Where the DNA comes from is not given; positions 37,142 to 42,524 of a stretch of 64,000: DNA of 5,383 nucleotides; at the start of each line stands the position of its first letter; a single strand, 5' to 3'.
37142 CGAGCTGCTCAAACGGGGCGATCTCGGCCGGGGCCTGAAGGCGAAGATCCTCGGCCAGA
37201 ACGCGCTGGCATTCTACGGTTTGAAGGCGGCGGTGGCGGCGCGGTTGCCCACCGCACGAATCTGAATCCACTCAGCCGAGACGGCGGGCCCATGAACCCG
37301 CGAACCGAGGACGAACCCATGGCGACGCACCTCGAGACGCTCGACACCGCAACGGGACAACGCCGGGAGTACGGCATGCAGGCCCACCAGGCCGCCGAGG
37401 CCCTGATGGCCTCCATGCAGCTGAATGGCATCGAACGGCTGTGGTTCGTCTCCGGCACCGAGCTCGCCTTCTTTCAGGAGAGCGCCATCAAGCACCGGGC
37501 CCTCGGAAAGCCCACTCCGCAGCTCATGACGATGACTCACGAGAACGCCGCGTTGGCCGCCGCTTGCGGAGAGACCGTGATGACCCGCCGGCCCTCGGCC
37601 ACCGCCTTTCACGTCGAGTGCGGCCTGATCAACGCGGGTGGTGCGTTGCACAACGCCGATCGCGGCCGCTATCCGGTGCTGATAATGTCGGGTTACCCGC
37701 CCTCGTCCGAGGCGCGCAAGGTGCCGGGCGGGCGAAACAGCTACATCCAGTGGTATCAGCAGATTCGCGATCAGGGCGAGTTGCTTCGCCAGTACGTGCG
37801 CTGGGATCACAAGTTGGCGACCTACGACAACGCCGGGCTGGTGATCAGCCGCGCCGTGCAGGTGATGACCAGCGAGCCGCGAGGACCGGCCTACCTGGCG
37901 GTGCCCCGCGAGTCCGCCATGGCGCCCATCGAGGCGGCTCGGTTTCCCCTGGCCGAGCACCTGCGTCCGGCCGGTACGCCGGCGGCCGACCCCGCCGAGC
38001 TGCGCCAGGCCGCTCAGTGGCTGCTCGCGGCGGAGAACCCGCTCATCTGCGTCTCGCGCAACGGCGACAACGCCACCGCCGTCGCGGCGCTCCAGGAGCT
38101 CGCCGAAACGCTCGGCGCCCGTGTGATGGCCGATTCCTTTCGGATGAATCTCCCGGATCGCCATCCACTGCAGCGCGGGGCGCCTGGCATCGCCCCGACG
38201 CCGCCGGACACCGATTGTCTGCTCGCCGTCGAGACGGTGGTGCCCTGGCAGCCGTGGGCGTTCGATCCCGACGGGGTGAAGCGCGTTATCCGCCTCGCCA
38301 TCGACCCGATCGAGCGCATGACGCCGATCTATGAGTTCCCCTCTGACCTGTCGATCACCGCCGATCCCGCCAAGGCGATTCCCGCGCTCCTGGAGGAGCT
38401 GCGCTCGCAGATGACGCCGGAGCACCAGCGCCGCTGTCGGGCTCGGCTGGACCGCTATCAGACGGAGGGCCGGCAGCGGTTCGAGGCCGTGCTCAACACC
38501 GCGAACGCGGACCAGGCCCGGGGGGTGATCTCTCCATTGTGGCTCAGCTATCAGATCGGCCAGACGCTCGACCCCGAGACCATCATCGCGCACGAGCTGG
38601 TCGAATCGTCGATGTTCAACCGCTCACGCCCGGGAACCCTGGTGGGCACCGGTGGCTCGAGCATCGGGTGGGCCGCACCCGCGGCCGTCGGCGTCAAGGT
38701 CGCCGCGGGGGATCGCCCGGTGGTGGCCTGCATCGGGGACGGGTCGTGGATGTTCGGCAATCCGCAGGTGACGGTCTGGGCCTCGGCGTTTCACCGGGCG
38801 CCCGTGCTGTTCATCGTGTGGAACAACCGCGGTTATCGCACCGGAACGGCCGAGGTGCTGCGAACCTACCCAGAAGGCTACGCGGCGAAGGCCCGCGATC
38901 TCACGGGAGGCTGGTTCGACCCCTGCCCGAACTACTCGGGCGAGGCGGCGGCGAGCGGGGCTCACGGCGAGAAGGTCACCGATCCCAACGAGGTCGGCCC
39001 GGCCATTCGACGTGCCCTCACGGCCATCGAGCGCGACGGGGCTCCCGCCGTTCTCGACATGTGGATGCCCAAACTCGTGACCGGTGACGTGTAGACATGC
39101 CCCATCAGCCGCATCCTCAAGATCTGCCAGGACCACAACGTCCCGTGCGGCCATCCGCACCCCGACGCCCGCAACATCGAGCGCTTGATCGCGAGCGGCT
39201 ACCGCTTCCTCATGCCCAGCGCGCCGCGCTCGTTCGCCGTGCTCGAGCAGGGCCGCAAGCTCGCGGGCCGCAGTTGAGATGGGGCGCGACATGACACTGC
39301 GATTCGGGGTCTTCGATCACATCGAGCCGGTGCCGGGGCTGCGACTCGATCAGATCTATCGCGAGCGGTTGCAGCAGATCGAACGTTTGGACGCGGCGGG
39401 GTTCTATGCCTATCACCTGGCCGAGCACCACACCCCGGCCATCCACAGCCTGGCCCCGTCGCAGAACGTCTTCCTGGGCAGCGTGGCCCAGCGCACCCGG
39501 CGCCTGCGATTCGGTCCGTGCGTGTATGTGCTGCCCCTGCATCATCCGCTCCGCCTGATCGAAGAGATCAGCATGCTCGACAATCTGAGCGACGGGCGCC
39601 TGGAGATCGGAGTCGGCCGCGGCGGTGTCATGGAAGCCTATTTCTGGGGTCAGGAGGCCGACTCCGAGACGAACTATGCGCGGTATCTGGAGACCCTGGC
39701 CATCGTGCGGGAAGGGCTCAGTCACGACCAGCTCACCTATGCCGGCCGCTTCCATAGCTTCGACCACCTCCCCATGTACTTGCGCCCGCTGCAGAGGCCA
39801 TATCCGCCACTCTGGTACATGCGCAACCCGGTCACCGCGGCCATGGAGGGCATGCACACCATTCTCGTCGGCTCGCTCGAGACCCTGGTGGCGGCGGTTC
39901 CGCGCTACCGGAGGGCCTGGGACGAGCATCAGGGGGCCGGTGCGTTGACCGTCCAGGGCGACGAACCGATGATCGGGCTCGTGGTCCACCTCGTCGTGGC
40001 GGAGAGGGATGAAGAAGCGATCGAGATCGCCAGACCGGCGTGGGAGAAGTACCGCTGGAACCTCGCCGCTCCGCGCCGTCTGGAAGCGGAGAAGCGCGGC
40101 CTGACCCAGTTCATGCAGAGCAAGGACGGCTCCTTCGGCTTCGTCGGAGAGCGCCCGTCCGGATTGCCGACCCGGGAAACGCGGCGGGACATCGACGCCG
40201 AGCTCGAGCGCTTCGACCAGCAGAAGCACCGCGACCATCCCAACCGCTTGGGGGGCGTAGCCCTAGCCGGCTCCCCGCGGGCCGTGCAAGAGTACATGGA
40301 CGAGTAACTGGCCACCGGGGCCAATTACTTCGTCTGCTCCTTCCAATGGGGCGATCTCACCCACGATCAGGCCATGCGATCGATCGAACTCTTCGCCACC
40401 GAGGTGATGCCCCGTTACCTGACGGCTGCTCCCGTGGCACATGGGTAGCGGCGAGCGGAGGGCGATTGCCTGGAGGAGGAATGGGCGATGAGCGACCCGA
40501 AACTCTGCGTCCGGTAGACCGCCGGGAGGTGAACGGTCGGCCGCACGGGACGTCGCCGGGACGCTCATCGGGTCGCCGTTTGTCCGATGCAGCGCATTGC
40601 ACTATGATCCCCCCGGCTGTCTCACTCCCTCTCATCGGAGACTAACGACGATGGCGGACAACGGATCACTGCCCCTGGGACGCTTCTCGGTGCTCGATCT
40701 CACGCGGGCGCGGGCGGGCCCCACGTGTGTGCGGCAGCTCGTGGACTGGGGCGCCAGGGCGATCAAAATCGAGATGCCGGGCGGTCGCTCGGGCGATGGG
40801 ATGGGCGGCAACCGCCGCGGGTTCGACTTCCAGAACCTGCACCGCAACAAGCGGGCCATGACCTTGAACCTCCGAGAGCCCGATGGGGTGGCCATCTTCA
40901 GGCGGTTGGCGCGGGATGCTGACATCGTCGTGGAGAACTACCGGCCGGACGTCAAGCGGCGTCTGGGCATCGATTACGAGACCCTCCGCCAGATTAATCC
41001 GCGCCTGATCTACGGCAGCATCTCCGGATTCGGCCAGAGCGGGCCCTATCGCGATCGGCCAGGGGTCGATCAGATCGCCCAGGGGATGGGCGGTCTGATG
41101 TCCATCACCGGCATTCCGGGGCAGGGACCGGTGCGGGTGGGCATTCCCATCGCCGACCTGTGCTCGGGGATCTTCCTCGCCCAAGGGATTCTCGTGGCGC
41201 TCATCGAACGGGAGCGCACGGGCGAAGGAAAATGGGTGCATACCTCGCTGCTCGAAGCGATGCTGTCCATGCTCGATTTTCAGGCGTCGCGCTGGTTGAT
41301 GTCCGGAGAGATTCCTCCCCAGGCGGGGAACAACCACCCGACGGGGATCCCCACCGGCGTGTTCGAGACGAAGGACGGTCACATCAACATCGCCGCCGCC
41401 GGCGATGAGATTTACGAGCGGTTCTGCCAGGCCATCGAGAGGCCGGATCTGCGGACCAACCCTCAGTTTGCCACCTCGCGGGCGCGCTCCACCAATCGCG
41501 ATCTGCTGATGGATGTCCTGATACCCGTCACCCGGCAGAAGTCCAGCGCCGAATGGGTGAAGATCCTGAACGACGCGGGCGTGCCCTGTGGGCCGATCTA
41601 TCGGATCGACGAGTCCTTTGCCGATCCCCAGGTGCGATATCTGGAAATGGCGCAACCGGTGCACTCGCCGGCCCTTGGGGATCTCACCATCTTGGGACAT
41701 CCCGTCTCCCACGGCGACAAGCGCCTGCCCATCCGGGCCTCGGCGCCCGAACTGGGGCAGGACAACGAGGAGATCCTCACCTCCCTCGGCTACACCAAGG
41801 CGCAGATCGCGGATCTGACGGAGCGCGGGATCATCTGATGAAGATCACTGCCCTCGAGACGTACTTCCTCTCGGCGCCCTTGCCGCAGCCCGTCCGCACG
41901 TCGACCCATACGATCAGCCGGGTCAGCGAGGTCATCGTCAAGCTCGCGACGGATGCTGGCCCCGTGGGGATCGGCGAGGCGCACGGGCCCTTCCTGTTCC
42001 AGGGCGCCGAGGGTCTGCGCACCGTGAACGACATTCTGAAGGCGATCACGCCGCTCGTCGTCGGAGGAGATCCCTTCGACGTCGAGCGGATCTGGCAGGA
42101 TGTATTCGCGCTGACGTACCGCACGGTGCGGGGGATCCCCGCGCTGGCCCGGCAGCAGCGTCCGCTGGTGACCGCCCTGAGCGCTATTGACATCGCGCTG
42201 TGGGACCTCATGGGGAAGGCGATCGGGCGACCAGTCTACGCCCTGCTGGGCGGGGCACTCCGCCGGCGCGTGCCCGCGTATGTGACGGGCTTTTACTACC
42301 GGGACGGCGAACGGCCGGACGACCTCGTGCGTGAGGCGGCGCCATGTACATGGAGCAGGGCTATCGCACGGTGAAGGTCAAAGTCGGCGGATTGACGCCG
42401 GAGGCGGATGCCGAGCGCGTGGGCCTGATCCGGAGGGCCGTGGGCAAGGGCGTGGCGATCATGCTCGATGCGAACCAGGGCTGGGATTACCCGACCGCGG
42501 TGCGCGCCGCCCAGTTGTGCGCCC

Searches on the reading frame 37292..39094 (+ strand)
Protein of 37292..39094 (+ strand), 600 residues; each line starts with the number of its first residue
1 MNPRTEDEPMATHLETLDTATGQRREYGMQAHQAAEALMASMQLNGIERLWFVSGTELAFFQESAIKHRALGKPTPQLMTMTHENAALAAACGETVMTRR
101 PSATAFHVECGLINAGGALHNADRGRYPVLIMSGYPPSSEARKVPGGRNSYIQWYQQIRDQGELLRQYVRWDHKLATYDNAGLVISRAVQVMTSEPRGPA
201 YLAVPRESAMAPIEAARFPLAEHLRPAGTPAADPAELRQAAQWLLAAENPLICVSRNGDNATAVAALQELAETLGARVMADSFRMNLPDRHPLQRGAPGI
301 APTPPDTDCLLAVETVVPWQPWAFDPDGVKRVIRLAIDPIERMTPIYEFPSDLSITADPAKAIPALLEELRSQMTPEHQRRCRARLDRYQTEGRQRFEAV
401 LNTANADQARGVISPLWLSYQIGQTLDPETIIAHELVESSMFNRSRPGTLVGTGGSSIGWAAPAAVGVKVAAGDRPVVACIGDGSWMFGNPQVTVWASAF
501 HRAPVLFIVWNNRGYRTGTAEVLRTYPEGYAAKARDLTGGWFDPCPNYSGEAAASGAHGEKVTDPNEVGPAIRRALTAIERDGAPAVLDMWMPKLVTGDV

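Call 9: search_protein_families(library=pfam, proteins=[window:37292-39094:+])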
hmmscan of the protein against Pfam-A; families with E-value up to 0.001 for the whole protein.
window:37292-39094:+ (600 aa): 3 families
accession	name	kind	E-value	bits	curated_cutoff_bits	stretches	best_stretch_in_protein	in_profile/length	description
PF02775.26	TPP_enzyme_C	-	3.4e-19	69.6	21.9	1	441-589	12-150/151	Thiamine pyrophosphate enzyme, C-terminal TPP binding domain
PF02776.23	TPP_enzyme_N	-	1.5e-15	57.4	26.8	1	34-161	3-116/119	Thiamine pyrophosphate enzyme, N-terminal TPP binding domain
PF00205.28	TPP_enzyme_M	-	9.2e-09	35.6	30.4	1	238-366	2-137/137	Thiamine pyrophosphate enzyme, central domain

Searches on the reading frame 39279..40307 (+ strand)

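Call 9: search_protein_families(library=pfam, proteins=[window:39279-40307:+])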
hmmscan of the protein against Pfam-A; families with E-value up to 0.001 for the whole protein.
window:39279-40307:+ (342 aa): 1 family
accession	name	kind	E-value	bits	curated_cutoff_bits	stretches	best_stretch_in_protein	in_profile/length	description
PF00296.26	Bac_luciferase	-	3.5e-39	135.4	27.9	1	8-338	2-302/314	Luciferase-like monooxygenase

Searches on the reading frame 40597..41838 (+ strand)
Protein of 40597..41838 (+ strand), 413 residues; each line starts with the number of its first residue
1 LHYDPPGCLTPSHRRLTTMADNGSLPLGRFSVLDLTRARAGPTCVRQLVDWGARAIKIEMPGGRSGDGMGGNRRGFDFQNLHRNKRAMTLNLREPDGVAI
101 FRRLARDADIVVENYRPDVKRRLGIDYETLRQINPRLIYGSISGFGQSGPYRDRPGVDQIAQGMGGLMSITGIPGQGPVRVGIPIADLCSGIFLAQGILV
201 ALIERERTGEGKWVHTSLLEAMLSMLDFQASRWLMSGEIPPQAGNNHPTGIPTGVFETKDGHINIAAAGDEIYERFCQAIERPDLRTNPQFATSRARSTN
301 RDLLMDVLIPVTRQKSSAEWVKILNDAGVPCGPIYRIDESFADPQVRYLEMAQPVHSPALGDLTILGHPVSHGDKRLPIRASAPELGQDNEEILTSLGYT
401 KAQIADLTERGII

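Call 9: search_protein_families(library=pfam, proteins=[window:40597-41838:+])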
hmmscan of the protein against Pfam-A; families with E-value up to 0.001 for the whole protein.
window:40597-41838:+ (413 aa): 1 family
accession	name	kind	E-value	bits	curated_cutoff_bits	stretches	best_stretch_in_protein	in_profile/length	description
PF02515.22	CoA_transf_3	-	1.2e-113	380.4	23.3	1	31-390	5-366/366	CoA-transferase family III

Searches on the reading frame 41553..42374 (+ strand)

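Call 9: search_protein_families(library=pfam, proteins=[window:41553-42374:+])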
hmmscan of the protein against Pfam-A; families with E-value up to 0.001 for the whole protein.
window:41553-42374:+ (273 aa): 1 family
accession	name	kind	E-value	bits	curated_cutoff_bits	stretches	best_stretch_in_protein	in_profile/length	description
PF02746.21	MR_MLE_N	-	9.4e-18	65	22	1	105-233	6-117/117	Mandelate racemase / muconate lactonizing enzyme, N-terminal domain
